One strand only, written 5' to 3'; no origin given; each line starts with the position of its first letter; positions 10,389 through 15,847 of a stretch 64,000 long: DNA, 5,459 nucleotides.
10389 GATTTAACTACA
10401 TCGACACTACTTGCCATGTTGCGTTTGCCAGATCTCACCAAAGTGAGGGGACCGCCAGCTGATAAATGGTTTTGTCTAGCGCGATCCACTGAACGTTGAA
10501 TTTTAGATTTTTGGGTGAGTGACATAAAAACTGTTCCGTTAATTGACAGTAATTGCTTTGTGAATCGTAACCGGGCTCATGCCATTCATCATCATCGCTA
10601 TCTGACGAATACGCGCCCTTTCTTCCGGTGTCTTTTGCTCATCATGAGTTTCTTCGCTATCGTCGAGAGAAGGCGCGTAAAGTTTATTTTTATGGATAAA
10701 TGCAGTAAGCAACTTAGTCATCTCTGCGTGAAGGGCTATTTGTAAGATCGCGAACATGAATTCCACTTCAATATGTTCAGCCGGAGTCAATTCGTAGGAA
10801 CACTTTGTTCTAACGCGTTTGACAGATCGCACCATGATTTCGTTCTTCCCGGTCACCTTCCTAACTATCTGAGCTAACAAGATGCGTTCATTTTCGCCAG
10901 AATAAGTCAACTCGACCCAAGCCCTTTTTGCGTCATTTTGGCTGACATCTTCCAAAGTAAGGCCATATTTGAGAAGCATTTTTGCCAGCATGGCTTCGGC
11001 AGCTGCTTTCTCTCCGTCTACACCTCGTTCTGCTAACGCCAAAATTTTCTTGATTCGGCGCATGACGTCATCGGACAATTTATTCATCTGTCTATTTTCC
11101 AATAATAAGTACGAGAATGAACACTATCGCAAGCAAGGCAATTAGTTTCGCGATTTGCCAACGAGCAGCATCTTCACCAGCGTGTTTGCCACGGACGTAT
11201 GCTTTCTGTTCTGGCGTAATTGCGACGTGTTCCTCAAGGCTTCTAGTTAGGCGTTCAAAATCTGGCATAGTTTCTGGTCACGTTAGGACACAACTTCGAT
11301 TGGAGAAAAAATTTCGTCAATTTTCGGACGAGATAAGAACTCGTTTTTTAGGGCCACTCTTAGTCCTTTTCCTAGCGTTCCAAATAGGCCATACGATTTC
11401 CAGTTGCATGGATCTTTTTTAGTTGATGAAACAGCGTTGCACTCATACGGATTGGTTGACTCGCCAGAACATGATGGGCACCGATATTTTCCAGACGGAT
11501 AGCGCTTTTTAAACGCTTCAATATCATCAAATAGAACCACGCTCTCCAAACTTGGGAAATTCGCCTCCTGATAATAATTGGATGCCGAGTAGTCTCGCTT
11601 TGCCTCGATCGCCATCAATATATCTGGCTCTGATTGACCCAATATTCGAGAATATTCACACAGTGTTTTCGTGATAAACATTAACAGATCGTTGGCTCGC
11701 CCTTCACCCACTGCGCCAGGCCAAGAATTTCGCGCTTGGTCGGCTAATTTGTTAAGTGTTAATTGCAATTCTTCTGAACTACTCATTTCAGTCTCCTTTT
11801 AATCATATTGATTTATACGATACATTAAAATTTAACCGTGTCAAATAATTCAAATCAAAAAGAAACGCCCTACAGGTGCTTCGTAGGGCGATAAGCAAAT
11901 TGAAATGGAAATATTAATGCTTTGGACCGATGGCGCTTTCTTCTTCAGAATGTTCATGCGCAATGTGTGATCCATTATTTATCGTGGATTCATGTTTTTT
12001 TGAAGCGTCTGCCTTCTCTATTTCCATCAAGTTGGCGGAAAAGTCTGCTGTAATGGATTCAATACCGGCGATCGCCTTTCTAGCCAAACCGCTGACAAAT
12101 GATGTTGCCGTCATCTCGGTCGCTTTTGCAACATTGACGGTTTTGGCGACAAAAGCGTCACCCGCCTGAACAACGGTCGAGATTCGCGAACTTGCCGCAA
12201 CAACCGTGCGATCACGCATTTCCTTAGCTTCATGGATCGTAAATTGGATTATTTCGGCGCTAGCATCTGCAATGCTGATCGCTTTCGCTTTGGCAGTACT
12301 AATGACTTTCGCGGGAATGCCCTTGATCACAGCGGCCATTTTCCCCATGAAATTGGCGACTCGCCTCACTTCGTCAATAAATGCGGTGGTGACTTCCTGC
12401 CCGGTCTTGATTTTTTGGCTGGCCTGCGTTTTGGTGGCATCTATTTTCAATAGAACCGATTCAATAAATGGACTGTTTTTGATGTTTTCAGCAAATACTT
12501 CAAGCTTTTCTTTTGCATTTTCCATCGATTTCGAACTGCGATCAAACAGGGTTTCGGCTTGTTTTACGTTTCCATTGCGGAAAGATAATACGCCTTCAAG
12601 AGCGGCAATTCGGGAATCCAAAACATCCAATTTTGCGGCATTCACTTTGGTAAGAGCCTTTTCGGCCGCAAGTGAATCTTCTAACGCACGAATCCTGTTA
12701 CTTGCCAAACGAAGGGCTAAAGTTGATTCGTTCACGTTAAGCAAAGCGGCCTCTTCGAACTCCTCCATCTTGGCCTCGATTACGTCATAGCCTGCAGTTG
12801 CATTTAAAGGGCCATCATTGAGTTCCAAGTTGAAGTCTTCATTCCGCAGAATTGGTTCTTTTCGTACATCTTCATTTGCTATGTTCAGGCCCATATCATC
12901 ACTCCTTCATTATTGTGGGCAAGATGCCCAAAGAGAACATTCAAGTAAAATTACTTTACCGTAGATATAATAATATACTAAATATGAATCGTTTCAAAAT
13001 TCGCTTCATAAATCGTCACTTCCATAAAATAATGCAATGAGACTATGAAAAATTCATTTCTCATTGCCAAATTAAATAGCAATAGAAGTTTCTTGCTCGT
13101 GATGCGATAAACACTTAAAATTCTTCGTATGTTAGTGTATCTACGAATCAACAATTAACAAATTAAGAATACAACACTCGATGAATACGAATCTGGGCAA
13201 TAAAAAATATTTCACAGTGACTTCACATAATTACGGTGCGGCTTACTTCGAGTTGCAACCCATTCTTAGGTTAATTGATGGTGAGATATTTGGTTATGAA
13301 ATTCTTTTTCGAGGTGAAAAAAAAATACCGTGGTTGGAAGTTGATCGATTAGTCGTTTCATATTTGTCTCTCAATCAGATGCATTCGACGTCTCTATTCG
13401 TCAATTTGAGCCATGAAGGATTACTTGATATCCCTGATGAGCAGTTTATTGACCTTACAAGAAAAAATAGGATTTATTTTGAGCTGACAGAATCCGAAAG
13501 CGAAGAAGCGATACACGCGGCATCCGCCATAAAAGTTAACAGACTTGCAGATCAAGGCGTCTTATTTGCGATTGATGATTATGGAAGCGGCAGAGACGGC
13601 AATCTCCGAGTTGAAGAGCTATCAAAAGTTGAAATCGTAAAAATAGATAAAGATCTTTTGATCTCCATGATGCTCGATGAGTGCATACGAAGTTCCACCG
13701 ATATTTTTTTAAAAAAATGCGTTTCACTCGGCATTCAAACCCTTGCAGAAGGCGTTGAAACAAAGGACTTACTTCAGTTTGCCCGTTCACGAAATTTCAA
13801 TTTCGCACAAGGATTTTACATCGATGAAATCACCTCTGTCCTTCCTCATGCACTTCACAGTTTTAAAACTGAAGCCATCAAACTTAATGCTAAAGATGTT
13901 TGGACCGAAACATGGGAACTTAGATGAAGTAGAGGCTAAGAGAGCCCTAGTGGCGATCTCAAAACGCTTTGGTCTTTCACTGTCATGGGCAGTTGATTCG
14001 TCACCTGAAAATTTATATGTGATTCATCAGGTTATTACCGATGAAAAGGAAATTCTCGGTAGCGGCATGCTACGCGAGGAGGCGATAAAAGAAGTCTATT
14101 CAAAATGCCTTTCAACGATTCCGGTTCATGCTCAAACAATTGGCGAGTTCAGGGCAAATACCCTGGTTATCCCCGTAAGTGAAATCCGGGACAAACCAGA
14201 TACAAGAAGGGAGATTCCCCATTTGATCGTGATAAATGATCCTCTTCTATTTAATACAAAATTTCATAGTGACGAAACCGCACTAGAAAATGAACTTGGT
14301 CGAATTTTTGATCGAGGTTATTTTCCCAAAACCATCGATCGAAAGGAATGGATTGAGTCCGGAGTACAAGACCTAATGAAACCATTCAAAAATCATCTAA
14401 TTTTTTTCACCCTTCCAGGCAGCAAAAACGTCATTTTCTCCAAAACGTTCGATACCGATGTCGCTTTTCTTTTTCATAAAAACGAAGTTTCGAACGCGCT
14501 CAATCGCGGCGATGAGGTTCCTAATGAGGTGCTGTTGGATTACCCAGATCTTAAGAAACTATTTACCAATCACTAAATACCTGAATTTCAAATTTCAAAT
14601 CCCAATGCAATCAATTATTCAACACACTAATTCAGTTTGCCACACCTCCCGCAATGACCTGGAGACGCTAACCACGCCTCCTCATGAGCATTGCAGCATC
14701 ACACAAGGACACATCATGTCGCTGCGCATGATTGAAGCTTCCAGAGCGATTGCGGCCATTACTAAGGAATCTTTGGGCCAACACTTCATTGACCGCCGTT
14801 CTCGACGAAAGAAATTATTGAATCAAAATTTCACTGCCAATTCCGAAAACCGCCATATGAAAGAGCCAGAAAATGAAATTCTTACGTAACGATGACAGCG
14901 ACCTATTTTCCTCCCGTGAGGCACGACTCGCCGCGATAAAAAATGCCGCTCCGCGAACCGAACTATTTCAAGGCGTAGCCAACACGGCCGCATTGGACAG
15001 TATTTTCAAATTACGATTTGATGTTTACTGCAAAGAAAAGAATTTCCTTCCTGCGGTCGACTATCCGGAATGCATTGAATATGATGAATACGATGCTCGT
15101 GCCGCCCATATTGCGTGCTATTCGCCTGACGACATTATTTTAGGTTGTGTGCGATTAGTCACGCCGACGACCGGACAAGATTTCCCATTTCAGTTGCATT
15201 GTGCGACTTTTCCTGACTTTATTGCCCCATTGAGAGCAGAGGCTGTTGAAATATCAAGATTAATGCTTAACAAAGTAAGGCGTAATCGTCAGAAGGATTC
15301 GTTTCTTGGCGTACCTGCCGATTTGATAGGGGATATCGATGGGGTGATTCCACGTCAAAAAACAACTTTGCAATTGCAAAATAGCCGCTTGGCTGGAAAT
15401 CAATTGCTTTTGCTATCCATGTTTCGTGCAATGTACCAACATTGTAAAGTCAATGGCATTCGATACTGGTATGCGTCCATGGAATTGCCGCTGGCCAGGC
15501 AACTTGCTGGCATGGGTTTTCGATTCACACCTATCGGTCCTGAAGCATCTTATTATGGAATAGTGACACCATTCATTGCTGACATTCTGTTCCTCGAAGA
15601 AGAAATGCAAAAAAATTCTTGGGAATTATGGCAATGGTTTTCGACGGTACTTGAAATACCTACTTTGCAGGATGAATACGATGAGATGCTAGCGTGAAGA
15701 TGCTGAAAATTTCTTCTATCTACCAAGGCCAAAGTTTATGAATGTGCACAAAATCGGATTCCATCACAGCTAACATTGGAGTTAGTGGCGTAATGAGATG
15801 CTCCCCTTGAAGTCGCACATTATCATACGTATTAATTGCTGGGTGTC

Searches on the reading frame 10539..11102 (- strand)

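Call 23: search_protein_families(library=pfam, proteins=[window:10539-11102:-], max_evalue=0.01)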
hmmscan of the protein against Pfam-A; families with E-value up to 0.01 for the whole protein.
window:10539-11102:- (187 aa): 1 family
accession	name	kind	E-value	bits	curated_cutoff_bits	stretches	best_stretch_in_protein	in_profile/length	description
PF10979.13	DUF2786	-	4.1e-06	27.1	23.9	1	13-49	2-39/40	Protein of unknown function (DUF2786)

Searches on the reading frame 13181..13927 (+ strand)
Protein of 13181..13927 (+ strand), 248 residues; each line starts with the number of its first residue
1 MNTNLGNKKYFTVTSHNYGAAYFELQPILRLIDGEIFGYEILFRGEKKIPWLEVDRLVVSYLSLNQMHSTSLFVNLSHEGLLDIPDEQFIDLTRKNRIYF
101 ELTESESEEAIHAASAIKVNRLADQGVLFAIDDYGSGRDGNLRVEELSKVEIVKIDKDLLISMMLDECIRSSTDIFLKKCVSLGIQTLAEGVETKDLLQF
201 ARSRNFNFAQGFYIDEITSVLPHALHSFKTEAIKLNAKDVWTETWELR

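Call 23: search_protein_families(library=pfam, proteins=[window:13181-13927:+], max_evalue=0.01)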
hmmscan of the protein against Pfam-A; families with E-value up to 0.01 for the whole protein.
window:13181-13927:+ (248 aa): 1 family
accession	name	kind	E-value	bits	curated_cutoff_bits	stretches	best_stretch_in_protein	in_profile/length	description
PF00563.25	EAL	-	9.8e-24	84.5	31.3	1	65-214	80-233/236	EAL domain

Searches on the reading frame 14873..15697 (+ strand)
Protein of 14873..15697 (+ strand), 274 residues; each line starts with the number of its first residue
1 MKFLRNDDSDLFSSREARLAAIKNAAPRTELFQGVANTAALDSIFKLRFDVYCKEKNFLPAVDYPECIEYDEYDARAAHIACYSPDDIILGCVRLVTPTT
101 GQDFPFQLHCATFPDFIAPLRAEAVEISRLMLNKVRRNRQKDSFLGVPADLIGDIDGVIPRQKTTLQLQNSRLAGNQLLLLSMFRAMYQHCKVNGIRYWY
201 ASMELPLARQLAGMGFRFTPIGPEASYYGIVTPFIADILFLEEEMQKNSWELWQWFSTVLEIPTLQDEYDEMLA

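Call 23: search_protein_families(library=pfam, proteins=[window:14873-15697:+], max_evalue=0.01)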
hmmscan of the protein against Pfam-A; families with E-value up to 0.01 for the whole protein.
window:14873-15697:+ (274 aa): 1 family
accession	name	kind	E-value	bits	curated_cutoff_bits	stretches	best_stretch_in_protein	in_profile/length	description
PF13444.12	Acetyltransf_5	-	1.6e-10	42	22.4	1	47-142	1-97/102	Acetyltransferase (GNAT) domain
